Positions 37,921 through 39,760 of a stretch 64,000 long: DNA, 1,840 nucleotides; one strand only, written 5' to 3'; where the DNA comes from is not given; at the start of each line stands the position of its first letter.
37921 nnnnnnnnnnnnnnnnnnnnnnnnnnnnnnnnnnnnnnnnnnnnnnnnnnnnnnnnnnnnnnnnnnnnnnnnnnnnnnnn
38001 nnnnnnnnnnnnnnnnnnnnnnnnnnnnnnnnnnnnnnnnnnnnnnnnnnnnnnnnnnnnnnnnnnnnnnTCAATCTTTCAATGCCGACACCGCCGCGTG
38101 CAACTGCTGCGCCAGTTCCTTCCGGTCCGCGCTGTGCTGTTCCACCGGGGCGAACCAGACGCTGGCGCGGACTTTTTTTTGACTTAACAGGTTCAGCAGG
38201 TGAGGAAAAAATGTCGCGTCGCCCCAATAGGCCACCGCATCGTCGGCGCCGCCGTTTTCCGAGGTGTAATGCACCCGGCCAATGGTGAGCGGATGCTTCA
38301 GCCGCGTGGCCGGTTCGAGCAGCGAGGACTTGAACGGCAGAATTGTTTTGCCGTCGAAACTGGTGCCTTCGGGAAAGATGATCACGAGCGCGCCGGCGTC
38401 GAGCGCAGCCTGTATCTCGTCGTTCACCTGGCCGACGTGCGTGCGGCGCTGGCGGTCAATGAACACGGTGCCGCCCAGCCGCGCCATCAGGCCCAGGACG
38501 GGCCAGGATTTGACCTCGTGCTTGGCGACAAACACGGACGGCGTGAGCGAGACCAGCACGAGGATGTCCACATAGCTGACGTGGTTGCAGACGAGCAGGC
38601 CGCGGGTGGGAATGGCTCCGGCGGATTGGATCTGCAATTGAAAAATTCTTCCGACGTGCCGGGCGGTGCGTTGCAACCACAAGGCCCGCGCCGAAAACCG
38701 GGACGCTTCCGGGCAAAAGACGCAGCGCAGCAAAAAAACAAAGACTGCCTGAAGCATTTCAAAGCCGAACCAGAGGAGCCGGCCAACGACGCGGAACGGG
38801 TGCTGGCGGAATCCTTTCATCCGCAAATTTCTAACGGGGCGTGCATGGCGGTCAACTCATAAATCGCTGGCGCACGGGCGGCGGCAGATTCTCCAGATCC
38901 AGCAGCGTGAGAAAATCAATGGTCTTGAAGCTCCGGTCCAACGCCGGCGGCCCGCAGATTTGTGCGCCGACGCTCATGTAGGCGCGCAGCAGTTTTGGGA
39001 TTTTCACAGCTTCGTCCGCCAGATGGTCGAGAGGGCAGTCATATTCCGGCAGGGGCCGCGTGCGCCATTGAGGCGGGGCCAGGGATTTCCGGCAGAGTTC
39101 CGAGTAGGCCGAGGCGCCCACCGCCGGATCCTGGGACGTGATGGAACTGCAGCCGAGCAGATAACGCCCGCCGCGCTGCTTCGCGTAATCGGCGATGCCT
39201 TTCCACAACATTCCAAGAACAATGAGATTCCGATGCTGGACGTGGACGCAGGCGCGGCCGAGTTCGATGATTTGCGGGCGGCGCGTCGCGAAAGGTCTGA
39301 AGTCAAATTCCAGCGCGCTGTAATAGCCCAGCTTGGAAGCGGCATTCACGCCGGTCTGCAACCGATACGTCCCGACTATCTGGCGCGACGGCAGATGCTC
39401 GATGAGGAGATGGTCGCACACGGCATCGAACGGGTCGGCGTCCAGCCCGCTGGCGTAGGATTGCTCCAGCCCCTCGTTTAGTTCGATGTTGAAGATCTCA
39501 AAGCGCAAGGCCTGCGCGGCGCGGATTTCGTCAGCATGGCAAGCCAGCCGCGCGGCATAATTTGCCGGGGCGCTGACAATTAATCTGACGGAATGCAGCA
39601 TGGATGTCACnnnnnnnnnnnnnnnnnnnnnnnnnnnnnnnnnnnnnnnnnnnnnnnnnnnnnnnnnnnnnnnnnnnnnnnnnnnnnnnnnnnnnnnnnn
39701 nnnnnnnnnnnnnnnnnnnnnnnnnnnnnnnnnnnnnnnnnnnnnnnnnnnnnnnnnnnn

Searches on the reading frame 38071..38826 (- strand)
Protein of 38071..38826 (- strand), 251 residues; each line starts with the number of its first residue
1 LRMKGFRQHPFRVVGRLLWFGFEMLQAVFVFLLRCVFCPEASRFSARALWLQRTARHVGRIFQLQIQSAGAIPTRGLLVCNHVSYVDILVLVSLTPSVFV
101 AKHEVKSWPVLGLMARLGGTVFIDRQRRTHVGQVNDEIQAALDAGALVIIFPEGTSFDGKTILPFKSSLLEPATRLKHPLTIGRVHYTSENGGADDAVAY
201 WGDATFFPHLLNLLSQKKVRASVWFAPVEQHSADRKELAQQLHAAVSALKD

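Call 51: search_protein_families(library=pfam, proteins=[window:38071-38826:-], max_evalue=0.0001)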
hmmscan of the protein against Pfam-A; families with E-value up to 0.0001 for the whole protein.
window:38071-38826:- (251 aa): 1 family
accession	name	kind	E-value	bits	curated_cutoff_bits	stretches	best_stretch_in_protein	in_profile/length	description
PF01553.26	Acyltransferase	-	1.2e-22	80.5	23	1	73-178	11-124/132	Acyltransferase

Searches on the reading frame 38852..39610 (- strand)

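Call 51: search_protein_families(library=pfam, proteins=[window:38852-39610:-], max_evalue=0.0001)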
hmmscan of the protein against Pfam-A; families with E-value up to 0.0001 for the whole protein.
window:38852-39610:- (252 aa): 1 family
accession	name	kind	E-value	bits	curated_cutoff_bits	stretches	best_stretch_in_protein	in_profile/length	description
PF13444.12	Acetyltransf_5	-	3.1e-26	92.5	22.4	1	35-137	1-102/102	Acetyltransferase (GNAT) domain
